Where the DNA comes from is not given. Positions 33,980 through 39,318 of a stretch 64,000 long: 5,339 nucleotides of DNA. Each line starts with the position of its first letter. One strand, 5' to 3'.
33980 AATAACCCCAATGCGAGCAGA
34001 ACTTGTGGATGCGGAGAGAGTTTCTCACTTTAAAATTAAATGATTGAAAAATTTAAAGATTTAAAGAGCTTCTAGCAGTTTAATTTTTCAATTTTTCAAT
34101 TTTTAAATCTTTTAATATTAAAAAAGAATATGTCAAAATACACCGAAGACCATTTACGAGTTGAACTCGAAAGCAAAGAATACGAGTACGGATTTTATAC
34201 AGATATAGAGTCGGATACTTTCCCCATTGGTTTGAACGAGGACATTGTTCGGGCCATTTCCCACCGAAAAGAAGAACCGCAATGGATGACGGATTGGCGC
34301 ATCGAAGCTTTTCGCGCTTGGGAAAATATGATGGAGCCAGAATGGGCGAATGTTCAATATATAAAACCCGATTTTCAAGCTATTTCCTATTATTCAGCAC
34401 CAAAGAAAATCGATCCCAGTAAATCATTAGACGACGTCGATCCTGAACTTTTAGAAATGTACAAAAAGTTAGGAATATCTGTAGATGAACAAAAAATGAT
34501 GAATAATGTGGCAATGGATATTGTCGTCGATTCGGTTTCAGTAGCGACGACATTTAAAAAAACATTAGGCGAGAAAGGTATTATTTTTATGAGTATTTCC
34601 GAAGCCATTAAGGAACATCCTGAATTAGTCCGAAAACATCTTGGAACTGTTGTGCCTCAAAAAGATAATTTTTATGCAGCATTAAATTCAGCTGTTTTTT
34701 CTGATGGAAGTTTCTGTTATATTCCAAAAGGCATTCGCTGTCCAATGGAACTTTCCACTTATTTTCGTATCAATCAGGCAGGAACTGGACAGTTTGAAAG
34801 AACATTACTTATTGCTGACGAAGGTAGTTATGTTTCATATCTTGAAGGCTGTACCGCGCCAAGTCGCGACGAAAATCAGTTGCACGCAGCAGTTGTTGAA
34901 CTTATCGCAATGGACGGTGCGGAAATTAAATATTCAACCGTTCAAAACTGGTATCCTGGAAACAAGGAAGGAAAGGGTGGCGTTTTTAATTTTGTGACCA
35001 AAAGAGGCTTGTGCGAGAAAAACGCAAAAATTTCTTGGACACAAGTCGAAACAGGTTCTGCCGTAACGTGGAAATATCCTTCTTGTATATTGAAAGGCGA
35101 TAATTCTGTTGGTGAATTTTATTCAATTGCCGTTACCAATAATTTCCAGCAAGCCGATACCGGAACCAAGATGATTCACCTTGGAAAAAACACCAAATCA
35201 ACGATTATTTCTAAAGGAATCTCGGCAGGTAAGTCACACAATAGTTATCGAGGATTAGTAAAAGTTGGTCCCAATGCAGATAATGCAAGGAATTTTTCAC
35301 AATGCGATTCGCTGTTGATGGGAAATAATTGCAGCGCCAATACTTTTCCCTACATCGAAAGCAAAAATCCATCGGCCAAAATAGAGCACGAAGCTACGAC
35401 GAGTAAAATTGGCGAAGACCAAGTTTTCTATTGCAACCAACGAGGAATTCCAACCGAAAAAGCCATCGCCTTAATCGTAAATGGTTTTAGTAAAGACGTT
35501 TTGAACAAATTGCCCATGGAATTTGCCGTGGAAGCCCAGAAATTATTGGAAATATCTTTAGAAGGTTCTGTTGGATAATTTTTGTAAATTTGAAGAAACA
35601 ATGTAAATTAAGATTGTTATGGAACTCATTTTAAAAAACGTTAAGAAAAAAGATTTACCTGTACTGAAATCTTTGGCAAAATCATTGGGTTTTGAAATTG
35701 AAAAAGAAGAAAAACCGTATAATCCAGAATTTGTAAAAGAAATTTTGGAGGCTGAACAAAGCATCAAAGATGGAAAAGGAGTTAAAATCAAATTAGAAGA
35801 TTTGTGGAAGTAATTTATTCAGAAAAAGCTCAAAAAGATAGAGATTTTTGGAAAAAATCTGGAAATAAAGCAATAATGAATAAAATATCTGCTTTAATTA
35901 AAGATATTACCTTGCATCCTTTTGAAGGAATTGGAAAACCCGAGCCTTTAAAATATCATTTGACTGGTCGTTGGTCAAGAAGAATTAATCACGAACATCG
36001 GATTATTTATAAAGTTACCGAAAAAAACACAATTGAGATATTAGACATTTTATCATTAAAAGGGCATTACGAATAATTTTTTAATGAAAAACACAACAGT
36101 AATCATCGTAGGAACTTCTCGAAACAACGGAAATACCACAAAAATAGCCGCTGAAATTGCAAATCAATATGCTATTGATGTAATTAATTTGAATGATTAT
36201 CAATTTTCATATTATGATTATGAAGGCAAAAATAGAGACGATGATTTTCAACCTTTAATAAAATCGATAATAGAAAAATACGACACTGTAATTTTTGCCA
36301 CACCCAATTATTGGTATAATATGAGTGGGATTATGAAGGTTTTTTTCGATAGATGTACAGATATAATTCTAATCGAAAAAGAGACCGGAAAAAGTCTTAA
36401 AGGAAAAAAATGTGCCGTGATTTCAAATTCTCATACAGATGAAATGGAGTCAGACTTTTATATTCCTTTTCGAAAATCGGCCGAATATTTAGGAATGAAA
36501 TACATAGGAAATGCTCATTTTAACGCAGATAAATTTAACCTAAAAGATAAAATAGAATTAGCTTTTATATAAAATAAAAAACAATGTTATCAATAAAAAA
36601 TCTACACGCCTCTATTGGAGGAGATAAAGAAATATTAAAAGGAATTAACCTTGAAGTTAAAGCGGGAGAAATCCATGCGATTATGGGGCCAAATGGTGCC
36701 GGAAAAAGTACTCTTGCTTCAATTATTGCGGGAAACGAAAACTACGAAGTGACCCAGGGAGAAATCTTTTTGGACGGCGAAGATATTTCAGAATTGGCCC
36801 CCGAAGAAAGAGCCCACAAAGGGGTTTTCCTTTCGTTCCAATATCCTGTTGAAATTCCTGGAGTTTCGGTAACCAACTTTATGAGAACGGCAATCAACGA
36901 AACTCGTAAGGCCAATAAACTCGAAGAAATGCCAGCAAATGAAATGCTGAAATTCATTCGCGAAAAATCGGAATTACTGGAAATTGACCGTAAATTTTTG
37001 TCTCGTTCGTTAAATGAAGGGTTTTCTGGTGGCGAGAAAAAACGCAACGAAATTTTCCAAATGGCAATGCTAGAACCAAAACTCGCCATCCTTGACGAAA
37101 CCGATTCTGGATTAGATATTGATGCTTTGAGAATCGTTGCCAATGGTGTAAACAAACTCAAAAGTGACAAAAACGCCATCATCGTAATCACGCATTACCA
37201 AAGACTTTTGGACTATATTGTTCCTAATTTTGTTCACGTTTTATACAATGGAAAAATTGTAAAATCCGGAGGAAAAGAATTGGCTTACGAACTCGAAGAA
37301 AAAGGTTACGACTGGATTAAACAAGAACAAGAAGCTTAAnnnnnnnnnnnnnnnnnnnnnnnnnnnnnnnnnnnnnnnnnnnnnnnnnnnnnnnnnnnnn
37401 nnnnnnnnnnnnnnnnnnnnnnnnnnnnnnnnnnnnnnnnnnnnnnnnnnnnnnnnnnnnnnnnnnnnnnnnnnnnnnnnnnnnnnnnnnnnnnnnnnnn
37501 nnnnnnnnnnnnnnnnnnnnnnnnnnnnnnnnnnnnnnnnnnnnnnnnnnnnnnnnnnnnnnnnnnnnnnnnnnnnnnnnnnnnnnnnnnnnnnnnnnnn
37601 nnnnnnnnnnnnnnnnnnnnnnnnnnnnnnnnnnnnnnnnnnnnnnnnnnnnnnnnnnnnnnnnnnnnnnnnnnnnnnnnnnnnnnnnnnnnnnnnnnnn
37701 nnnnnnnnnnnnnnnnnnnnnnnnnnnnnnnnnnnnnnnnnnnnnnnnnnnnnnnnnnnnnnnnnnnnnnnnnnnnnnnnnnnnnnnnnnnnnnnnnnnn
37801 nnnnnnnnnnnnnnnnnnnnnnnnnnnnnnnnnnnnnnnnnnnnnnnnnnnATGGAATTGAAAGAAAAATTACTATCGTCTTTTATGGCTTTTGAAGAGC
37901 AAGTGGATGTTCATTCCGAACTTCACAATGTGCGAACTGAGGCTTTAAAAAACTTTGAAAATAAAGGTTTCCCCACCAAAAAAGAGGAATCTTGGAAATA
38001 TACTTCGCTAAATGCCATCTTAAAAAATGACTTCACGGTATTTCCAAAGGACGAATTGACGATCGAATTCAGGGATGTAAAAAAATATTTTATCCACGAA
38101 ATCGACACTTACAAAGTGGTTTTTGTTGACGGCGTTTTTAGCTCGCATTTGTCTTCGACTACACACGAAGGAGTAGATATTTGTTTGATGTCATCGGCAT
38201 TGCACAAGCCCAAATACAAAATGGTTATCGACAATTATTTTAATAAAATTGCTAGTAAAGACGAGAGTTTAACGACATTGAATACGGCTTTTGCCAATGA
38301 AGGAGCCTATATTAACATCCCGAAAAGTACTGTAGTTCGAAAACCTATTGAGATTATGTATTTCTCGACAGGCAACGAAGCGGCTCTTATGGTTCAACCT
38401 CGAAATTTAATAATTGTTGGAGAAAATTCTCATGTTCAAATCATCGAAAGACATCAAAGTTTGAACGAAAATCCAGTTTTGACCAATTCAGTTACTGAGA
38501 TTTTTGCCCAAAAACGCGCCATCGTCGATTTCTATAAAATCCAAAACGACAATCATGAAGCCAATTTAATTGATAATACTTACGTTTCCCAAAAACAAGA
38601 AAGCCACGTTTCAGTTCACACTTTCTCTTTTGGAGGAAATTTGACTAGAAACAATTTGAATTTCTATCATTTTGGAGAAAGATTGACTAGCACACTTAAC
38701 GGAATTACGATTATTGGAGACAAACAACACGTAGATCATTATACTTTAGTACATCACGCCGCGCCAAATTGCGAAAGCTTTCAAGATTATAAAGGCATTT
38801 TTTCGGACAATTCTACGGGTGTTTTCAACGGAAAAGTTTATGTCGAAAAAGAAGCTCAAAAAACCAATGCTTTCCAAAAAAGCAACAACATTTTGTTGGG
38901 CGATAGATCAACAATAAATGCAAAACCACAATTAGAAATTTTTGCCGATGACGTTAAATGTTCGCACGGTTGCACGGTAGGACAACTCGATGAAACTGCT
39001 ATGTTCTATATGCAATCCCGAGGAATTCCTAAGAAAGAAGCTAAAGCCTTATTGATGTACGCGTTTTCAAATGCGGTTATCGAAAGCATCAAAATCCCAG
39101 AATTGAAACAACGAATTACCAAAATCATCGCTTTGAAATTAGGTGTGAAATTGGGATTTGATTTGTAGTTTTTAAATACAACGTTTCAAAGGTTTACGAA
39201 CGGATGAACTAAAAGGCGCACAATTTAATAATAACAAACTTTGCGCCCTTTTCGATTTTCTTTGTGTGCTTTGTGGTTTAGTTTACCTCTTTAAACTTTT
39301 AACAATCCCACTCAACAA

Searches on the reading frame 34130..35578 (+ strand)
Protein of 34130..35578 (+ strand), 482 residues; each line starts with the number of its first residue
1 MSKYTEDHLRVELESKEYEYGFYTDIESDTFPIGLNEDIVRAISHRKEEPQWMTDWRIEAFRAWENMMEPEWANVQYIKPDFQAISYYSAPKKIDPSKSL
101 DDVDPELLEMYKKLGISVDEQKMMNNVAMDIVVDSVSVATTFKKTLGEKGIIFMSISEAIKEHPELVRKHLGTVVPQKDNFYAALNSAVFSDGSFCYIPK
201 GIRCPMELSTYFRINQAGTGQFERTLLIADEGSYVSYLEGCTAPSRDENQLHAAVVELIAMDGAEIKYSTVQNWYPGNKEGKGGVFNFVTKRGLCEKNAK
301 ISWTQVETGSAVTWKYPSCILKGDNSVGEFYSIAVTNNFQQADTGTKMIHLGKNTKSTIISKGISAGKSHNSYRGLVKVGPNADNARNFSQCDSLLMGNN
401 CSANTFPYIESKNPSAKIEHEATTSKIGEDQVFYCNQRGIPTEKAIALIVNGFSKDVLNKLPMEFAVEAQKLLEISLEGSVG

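Call 6: search_protein_families(library=ncbifam, proteins=[window:34130-35578:+])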
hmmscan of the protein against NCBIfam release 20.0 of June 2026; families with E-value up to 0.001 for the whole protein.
window:34130-35578:+ (482 aa): 5 families
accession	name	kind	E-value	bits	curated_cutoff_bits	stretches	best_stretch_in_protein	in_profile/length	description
NF008773.0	PRK11814.1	equivalog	2e-268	890.7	717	1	10-482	11-484/484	Fe-S cluster assembly protein SufB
TIGR01980.1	sufB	equivalog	4.1e-186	619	346.4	1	17-473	2-448/448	Fe-S cluster assembly protein SufB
NF052511.1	SUF_like_SmsB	exception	6e-59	200.2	650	1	37-480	14-444/445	SUF-like minimal system protein SmsB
TIGR01981.1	sufD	equivalog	6.5e-46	156.8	222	1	188-466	2-271/275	Fe-S cluster assembly protein SufD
NF008194.0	PRK10948.1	equivalog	7.7e-16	57.9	489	1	306-463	246-403/423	Fe-S cluster assembly protein SufD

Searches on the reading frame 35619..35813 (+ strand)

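Call 15: search_protein_families(library=pfam, proteins=[window:35619-35813:+])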
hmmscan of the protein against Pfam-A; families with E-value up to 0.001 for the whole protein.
window:35619-35813:+ (64 aa): 1 family
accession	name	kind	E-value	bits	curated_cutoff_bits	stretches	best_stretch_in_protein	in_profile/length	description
PF10884.14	DUF2683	-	1e-22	80.5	27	1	1-64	1-66/66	Protein of unknown function (DUF2683)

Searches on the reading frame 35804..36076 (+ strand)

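Call 6: search_protein_families(library=ncbifam, proteins=[window:35804-36076:+])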
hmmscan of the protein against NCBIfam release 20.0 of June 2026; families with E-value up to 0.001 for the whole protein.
window:35804-36076:+ (90 aa): 2 families
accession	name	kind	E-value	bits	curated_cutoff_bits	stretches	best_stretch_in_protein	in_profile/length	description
TIGR02116.1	toxin_Txe_YoeB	equivalog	2.7e-28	98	51.8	1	5-89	1-80/80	Txe/YoeB family addiction module toxin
TIGR02385.1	RelE_StbE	subfamily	1.1e-06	29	27.9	1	2-84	1-83/88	type II toxin-antitoxin system mRNA interferase toxin, RelE/StbE family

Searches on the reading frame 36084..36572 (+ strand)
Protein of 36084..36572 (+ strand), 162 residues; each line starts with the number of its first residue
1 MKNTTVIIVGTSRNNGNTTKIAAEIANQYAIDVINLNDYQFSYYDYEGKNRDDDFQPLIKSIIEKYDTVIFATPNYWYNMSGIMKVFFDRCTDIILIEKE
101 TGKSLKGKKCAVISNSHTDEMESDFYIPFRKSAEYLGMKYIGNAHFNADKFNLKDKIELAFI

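Call 6: search_protein_families(library=ncbifam, proteins=[window:36084-36572:+])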
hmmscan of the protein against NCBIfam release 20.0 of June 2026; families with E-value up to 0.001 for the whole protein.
window:36084-36572:+ (162 aa): 3 families
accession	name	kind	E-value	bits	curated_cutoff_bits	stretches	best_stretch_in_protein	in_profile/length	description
NF002044.1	PRK00871.1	equivalog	9e-08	31.7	210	1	60-144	49-144/170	glutathione-regulated potassium-efflux system oxidoreductase KefF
NF002999.0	PRK03767.1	equivalog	0.00014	21.8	141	1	62-119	66-118/200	NAD(P)H:quinone oxidoreductase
NF007280.0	PRK09739.1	equivalog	0.0008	19.1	162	0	50-97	65-111/199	NAD(P)H oxidoreductase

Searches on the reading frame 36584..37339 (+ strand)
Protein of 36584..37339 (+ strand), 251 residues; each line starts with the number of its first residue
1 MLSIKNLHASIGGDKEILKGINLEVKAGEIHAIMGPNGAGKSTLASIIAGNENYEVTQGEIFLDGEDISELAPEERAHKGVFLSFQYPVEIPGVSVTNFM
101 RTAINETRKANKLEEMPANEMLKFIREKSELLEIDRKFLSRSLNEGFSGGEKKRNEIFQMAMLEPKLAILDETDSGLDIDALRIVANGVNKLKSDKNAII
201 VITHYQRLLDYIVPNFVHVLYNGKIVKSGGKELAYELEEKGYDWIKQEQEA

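Call 6: search_protein_families(library=ncbifam, proteins=[window:36584-37339:+])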
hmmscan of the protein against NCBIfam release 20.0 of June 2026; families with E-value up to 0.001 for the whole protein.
window:36584-37339:+ (251 aa): 183 families (the best 25 are shown)
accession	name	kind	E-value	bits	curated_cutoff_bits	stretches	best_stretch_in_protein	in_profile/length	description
TIGR01978.1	sufC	equivalog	1e-109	365.6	212.8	1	2-245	1-243/243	Fe-S cluster assembly ATPase SufC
NF007134.0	PRK09580.1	equivalog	7.4e-106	353.1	400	1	1-249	1-248/248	Fe-S cluster assembly ATPase SufC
TIGR03411.1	urea_trans_UrtD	equivalog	2.1e-27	96.3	304.1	1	1-229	2-224/242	urea ABC transporter ATP-binding protein UrtD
TIGR04406.1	LPS_export_lptB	equivalog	1.1e-25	90.3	240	1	2-231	2-219/239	LPS export ABC transporter ATP-binding protein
TIGR04521.1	ECF_ATPase_2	equivalog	3.3e-25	88.7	330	1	15-235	18-233/279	energy-coupling factor transporter ATPase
TIGR02769.1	nickel_nikE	equivalog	1.7e-24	86.7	332.55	1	14-228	23-232/265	nickel import ATP-binding protein NikE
TIGR03410.1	urea_trans_UrtE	equivalog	1.9e-24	86.4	285.8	1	2-232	1-217/230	urea ABC transporter ATP-binding subunit UrtE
TIGR03864.1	PQQ_ABC_ATP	hypoth_equivalog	4.3e-24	85.3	302.25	1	2-231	2-216/236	ABC transporter, ATP-binding subunit, PQQ-dependent alcohol dehydrogenase system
NF000355.4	ribo_prot_ABC_F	equivalog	8e-24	84.3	380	1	5-230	6-197/499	ribosomal protection-like ABC-F family protein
TIGR04520.1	ECF_ATPase_1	equivalog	9.9e-24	84.2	315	1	13-232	12-221/269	energy-coupling factor transporter ATPase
TIGR01188.1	drrA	subfamily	1.4e-23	83.7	312.45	1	14-232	5-209/302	daunorubicin resistance ABC transporter, ATP-binding protein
NF006987.0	PRK09452.1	equivalog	1.8e-23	82.8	482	1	4-236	20-237/378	spermidine/putrescine ABC transporter ATP-binding protein PotA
NF008653.0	PRK11650.1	subfamily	2.1e-23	82.9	432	1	2-225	4-213/357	sn-glycerol-3-phosphate ABC transporter ATP-binding protein UgpC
NF010068.0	PRK13548.1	equivalog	5.1e-23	81.5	261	1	1-230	5-226/261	heme ABC transporter ATP-binding protein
TIGR03375.1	type_I_sec_LssB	subfamily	7.5e-23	80.7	693.1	1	14-233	479-687/696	type I secretion system permease/ATPase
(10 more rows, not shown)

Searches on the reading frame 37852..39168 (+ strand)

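Call 6: search_protein_families(library=ncbifam, proteins=[window:37852-39168:+])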
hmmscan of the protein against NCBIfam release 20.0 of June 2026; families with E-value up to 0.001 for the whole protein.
window:37852-39168:+ (438 aa): 5 families
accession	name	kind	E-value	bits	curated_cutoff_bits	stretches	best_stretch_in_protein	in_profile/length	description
TIGR01981.1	sufD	equivalog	9.9e-84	280.9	222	1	146-421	2-274/275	Fe-S cluster assembly protein SufD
NF008194.0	PRK10948.1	equivalog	9.5e-72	242.1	489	1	27-430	28-418/423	Fe-S cluster assembly protein SufD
TIGR01980.1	sufB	equivalog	1.9e-39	135.6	346.4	1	100-413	125-436/448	Fe-S cluster assembly protein SufB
NF008773.0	PRK11814.1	equivalog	7.8e-33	113.8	717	1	44-431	92-480/484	Fe-S cluster assembly protein SufB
NF052511.1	SUF_like_SmsB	exception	4.7e-24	85.2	650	1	96-429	112-440/445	SUF-like minimal system protein SmsB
